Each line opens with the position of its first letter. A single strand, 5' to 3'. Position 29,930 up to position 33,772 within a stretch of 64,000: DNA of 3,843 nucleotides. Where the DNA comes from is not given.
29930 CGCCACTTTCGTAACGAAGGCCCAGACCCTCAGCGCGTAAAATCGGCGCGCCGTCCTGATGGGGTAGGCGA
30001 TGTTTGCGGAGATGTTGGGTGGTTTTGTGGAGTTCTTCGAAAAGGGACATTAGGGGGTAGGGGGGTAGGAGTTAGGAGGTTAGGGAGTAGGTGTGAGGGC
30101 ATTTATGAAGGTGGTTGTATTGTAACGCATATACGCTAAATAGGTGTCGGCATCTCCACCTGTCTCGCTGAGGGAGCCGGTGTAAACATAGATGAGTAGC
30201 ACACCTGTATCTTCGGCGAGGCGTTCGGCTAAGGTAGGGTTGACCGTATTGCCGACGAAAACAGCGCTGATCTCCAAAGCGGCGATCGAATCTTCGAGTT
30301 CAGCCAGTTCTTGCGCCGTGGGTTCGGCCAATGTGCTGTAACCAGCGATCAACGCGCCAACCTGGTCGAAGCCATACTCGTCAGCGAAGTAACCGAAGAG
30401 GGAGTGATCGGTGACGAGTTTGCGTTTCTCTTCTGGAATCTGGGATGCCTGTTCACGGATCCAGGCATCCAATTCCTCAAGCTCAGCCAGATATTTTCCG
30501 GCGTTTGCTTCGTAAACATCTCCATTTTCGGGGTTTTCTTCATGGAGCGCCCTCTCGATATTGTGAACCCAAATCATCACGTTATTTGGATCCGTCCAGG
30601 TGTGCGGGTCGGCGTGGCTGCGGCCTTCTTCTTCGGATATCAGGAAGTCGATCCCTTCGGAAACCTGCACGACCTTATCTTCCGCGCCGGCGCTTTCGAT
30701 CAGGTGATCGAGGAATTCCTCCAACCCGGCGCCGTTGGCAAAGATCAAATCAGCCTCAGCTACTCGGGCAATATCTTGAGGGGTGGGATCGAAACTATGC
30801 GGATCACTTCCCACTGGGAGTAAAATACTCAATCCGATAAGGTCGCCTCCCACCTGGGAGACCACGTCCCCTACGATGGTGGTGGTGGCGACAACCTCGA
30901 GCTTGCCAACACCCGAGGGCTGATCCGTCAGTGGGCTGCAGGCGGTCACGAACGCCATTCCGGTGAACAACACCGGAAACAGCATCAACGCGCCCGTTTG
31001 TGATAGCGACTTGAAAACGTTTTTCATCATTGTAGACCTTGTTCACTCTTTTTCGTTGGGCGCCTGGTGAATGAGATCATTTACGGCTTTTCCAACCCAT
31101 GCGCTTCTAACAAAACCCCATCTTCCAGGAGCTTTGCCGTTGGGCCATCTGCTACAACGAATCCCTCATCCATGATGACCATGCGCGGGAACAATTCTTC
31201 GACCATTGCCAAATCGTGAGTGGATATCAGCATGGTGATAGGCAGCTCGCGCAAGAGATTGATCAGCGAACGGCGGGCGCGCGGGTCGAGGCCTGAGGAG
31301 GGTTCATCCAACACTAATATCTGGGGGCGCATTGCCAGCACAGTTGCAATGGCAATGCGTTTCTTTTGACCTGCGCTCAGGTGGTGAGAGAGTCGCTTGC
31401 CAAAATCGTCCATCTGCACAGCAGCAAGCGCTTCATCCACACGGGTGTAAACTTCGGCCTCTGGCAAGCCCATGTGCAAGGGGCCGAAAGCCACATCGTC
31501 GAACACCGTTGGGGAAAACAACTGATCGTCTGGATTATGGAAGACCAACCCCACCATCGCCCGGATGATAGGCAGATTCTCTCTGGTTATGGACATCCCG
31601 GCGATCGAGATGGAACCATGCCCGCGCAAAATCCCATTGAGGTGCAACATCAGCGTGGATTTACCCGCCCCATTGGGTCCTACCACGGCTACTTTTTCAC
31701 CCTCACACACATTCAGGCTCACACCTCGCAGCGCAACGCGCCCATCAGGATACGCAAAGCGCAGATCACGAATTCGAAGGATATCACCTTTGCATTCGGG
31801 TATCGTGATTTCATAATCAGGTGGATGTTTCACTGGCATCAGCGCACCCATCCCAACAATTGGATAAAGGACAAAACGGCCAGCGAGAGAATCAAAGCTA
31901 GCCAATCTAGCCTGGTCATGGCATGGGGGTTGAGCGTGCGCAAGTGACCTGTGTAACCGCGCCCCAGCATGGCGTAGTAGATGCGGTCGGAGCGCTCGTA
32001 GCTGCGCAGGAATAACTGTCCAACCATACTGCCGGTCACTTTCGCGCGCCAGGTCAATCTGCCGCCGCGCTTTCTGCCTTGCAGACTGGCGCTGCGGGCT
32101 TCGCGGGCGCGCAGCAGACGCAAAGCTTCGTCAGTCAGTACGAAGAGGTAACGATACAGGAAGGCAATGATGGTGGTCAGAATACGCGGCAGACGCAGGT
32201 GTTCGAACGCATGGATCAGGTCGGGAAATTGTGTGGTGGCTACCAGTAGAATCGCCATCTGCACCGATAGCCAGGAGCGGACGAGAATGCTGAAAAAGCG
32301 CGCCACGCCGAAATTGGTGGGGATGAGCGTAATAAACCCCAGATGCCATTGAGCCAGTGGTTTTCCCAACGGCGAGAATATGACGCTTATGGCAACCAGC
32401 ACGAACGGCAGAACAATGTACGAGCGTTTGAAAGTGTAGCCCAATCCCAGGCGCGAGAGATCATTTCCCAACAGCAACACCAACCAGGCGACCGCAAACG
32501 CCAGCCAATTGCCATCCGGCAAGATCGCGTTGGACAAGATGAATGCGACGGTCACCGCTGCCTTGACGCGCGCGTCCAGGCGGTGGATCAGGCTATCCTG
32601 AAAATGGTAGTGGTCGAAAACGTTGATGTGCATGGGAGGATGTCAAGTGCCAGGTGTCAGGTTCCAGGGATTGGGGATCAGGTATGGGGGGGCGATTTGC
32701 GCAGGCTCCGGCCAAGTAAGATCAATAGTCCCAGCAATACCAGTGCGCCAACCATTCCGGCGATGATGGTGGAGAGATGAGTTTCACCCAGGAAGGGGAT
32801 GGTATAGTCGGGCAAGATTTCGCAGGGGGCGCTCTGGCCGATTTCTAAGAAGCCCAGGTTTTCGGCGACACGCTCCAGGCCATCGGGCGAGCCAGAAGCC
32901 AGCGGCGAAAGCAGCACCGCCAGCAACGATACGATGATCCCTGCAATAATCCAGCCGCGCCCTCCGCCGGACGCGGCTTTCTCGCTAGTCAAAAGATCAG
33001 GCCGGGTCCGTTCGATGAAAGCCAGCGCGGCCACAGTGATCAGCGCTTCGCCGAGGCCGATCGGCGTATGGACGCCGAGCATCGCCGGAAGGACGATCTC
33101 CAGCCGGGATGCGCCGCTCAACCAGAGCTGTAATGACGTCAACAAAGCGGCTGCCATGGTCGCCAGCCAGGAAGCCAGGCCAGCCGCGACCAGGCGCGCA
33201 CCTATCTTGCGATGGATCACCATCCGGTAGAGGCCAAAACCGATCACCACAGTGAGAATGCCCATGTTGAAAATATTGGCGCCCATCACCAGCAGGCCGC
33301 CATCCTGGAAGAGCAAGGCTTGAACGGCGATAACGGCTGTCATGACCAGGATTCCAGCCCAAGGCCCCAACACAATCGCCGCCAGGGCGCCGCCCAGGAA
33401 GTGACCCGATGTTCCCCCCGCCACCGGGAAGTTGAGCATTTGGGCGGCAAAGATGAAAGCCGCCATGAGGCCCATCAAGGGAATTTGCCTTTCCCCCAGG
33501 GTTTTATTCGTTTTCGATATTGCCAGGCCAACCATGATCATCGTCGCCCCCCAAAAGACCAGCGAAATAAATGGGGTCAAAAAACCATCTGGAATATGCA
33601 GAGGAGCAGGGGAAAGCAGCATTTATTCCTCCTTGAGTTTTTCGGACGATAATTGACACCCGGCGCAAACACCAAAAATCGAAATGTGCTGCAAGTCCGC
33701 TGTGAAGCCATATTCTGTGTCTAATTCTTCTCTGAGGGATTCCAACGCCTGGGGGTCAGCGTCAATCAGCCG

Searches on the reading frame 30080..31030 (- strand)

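Call 63: search_protein_families(library=pfam, proteins=[window:30080-31030:-], max_evalue=0.00001)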
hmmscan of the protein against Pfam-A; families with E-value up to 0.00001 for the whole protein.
window:30080-31030:- (316 aa): 1 family
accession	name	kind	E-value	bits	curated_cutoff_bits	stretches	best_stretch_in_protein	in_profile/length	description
PF01297.22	ZnuA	-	2.5e-84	283.3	29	1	46-310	1-262/263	Zinc-uptake complex component A periplasmic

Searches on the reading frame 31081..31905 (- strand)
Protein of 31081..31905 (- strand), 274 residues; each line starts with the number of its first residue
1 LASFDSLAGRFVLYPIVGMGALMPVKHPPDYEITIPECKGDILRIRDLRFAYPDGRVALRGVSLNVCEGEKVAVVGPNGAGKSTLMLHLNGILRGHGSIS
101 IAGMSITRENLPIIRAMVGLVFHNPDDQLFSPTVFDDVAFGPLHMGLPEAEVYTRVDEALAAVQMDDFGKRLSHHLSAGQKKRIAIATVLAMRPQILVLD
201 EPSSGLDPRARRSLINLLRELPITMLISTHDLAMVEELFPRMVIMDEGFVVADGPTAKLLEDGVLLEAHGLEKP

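Call 63: search_protein_families(library=pfam, proteins=[window:31081-31905:-], max_evalue=0.00001)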
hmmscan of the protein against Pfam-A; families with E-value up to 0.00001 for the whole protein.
window:31081-31905:- (274 aa): 3 families
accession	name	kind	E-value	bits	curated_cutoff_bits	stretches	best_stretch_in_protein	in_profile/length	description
PF00005.33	ABC_tran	-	2.8e-28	99.7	25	1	59-203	1-136/137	ABC transporter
PF13304.12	AAA_21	-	1e-15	59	27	1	159-235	221-303/304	AAA domain, putative AbiEii toxin, Type IV TA system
PF02463.25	SMC_N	-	6.4e-08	32.7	40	1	72-237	27-204/220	RecF/RecN/SMC N terminal domain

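Call 65: search_protein_families(library=ncbifam, proteins=[window:31081-31905:-], max_evalue=1e-10)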
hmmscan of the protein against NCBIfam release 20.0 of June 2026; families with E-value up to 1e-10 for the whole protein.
window:31081-31905:- (274 aa): 175 families (the best 25 are shown)
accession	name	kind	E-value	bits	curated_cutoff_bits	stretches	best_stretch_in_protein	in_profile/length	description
NF010171.0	PRK13652.1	equivalog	8.7e-69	231.7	476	1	42-272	3-238/277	cobalt transporter ATP-binding subunit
TIGR04520.1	ECF_ATPase_1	equivalog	2.7e-64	217.2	315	1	44-274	2-238/269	energy-coupling factor transporter ATPase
TIGR01166.1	cbiO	subfamily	2.7e-62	209.6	211.8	1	52-234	1-189/190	cobalt ABC transporter, ATP-binding protein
NF010157.0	PRK13636.1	equivalog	3.5e-62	210.2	463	1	41-262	4-232/285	cobalt transporter ATP-binding subunit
TIGR04521.1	ECF_ATPase_2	equivalog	8.3e-62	208.8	330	1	45-274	3-247/279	energy-coupling factor transporter ATPase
NF010156.0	PRK13635.1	equivalog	4.7e-60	203.1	392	1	40-274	3-242/279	energy-coupling factor ABC transporter ATP-binding protein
NF010158.0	PRK13637.1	equivalog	2.2e-52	178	390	1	51-274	11-247/287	energy-coupling factor transporter ATPase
NF010155.0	PRK13634.1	equivalog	5.9e-48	163.6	413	1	53-274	17-248/290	energy-coupling factor ABC transporter ATP-binding protein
NF010170.0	PRK13651.1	equivalog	2.3e-43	148.3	432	1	114-270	103-263/308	cobalt transporter ATP-binding subunit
NF010167.0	PRK13648.1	subfamily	2.7e-43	148.3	241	1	39-274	4-244/269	energy-coupling factor transporter ATPase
TIGR03258.1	PhnT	equivalog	6e-40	137.4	499.15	1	43-261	9-229/359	2-aminoethylphosphonate ABC transport system ATP-binding subunit PhnT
NF010159.0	PRK13638.1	equivalog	4.7e-39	134.4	489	1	43-274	2-238/271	energy-coupling factor ABC transporter ATP-binding protein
TIGR03375.1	type_I_sec_LssB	subfamily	2.1e-38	132.1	693.1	1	32-261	456-690/696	type I secretion system permease/ATPase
TIGR01188.1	drrA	subfamily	2.4e-38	132.1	312.45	1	56-259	6-211/302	daunorubicin resistance ABC transporter, ATP-binding protein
TIGR03864.1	PQQ_ABC_ATP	hypoth_equivalog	2.6e-37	128.5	302.25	1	43-261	2-221/236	ABC transporter, ATP-binding subunit, PQQ-dependent alcohol dehydrogenase system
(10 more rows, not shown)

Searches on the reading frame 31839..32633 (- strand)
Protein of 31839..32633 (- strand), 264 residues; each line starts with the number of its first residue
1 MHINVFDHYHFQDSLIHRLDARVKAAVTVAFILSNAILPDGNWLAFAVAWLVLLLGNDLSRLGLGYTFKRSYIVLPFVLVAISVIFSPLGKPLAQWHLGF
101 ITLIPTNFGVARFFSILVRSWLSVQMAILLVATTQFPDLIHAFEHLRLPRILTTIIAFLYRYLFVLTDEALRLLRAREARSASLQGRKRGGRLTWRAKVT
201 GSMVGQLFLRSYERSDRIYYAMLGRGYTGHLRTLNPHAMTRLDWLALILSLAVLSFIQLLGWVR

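Call 63: search_protein_families(library=pfam, proteins=[window:31839-32633:-], max_evalue=0.00001)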
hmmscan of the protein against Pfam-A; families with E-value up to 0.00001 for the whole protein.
window:31839-32633:- (264 aa): 1 family
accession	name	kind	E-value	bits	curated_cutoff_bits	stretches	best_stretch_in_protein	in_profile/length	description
PF02361.21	CbiQ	-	1.3e-29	103.9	25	1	13-229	2-210/216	Cobalt transport protein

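Call 65: search_protein_families(library=ncbifam, proteins=[window:31839-32633:-], max_evalue=1e-10)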
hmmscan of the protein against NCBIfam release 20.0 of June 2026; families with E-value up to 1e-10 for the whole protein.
window:31839-32633:- (264 aa): 1 family
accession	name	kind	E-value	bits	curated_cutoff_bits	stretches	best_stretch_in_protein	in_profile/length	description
TIGR02454.1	ECF_T_CbiQ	equivalog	1.2e-37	129.7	111.8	1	19-225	1-200/200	cobalt ECF transporter T component CbiQ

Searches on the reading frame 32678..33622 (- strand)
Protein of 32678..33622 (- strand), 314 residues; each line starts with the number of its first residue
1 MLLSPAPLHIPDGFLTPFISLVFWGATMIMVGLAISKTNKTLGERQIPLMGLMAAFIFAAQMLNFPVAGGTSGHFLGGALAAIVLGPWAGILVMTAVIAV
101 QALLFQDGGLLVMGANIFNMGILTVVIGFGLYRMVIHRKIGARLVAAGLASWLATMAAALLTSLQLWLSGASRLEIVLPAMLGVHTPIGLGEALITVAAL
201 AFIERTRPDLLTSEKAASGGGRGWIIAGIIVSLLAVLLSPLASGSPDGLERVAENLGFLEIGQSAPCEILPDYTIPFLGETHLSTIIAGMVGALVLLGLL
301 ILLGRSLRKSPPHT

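Call 63: search_protein_families(library=pfam, proteins=[window:32678-33622:-], max_evalue=0.00001)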
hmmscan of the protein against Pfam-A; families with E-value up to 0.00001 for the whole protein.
window:32678-33622:- (314 aa): 2 families
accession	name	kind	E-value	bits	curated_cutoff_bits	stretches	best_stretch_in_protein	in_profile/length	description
PF01891.21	CbiM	-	2.2e-62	211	23.1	1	9-210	1-205/205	Cobalt uptake substrate-specific transmembrane region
PF13190.11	PDGLE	-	5.4e-13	49.1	27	1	223-308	2-101/102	PDGLE domain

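Call 65: search_protein_families(library=ncbifam, proteins=[window:32678-33622:-], max_evalue=1e-10)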
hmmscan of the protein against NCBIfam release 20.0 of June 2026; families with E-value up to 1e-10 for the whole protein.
window:32678-33622:- (314 aa): 12 families
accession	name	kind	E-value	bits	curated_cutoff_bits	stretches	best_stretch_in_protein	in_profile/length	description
NF004902.0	PRK06265.1-1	equivalog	6.4e-56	189.4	219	1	8-216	1-208/213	cobalt transporter CbiM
NF008873.0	PRK11909.1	equivalog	2.6e-45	155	225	1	8-215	1-222/230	cobalt transporter CbiM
NF005598.0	PRK07331.1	equivalog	3.7e-45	154.7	401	1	8-306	1-318/323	cobalt transporter CbiM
NF006184.0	PRK08319.1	equivalog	2.4e-27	95.9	180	1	8-216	1-217/224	energy-coupling factor ABC transporter permease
NF004905.0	PRK06265.1-5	equivalog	4.8e-24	85.6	173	1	8-216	1-202/205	cobalt transporter CbiM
TIGR00123.1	cbiM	equivalog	8.4e-20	71.6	184.15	1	8-211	1-212/214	cobalt ECF transporter S component CbiM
NF004903.0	PRK06265.1-3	equivalog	1.6e-19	70.2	193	1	8-216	2-203/211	cobalt transporter CbiM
NF004908.0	PRK06265.2-3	equivalog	4.2e-18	66.1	205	1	8-216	1-202/211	cobalt transporter CbiM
NF004907.0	PRK06265.2-2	subfamily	7e-17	61.7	200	1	7-213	20-219/221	cobalt transporter CbiM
NF004909.0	PRK06265.2-5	equivalog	2e-16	60.6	172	1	8-212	1-195/196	cobalt transporter CbiM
NF004904.0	PRK06265.1-4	equivalog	5.3e-14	52.4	172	1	9-216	2-204/206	cobalt transporter CbiM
NF004906.0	PRK06265.2-1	equivalog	5e-11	42.9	205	0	8-213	1-211/212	cobalt transporter CbiM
